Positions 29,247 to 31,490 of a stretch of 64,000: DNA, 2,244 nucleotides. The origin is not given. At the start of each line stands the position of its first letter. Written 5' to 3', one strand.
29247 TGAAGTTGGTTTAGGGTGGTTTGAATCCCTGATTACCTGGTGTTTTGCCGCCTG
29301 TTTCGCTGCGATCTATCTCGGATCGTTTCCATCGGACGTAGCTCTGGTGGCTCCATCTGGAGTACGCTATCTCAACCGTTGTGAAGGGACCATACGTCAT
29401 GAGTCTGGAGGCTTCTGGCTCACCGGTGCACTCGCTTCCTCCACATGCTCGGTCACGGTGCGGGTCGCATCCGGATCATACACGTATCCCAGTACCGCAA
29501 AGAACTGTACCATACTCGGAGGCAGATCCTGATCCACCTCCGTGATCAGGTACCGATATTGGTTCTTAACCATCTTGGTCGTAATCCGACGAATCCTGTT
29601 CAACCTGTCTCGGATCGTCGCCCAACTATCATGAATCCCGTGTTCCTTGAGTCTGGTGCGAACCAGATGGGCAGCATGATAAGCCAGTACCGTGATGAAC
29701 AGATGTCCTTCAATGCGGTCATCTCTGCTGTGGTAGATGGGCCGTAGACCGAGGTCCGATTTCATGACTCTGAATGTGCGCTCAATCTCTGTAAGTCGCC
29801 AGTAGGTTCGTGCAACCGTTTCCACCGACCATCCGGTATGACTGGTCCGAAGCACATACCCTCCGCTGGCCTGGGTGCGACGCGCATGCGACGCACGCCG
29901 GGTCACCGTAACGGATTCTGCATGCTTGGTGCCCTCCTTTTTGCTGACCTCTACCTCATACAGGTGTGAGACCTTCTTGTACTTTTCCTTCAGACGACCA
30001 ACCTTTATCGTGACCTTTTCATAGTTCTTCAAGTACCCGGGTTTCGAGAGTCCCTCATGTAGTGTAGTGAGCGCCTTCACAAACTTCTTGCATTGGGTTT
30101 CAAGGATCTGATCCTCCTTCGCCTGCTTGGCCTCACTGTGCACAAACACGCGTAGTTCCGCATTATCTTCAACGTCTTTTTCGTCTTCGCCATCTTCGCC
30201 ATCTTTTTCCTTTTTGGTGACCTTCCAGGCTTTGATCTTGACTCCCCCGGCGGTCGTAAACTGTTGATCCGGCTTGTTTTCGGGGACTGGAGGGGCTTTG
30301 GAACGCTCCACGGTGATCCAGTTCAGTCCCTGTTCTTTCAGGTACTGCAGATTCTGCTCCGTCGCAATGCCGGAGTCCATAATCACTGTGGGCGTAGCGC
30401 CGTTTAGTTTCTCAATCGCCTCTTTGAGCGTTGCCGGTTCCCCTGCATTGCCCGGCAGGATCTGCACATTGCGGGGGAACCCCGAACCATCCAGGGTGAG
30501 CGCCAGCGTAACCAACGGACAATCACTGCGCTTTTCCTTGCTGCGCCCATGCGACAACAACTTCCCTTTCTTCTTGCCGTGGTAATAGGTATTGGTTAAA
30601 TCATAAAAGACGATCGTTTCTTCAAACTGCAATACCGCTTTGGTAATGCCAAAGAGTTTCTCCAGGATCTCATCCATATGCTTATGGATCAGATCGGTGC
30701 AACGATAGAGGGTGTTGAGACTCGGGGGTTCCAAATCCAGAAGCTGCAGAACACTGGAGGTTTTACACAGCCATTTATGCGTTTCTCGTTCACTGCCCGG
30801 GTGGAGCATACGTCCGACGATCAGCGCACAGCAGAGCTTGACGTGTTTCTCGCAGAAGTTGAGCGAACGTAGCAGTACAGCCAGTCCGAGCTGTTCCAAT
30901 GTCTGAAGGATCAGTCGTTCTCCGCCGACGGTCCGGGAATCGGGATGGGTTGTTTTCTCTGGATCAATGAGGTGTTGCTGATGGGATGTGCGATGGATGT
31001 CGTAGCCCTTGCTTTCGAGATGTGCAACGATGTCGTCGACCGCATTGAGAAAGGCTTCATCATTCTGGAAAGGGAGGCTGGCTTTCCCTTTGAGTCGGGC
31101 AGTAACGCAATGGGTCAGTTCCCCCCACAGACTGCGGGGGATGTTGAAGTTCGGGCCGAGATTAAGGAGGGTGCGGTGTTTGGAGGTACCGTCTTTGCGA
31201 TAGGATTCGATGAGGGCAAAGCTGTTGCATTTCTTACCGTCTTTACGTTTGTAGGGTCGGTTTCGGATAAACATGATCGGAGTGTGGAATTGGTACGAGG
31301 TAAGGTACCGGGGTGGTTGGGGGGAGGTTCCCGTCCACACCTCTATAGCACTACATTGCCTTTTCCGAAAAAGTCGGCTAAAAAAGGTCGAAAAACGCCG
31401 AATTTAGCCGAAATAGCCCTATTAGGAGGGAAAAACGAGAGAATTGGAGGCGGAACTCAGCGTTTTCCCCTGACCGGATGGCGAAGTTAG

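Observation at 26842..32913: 6-kb composite transposon: outer IS ends share the duplication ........, inner ends trap a methyltransferase gene fragment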

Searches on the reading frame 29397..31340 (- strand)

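Call 10: search_protein_families(library=pfam, proteins=[window:29397-31340:-], max_evalue=0.01)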
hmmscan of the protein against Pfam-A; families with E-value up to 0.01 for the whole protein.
window:29397-31340:- (647 aa): 1 family
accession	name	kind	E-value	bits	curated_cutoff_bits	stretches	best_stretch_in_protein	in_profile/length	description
PF01609.27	DDE_Tnp_1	-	7.3e-15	55.7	23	1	241-554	4-198/200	Transposase DDE domain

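Call 65: search_protein_families(library=ncbifam, proteins=[window:29397-31340:-], max_evalue=0.001)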
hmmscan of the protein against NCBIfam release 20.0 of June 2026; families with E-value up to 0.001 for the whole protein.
window:29397-31340:- (647 aa): 6 families
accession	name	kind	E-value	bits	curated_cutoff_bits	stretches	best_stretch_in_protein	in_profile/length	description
NF033559.2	transpos_IS1634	equivalog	9.3e-88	295.4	100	1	130-604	34-470/483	IS1634 family transposase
NF033592.1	transpos_IS4_1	equivalog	1e-09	38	115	1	277-558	138-329/332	IS4 family transposase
NF033539.1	transpos_IS1380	equivalog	1.4e-08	33.8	180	1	191-381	86-264/419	IS1380 family transposase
NF033591.1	transpos_IS4_2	equivalog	3.9e-08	32.8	152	1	439-606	171-329/340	IS4 family transposase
NF033540.2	transpos_IS701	equivalog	0.0001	21.7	150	1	449-557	256-359/363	IS701 family transposase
NF049921.1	transpos_IS701_2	equivalog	0.00057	19.4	250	0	451-563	185-293/318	IS701 family transposase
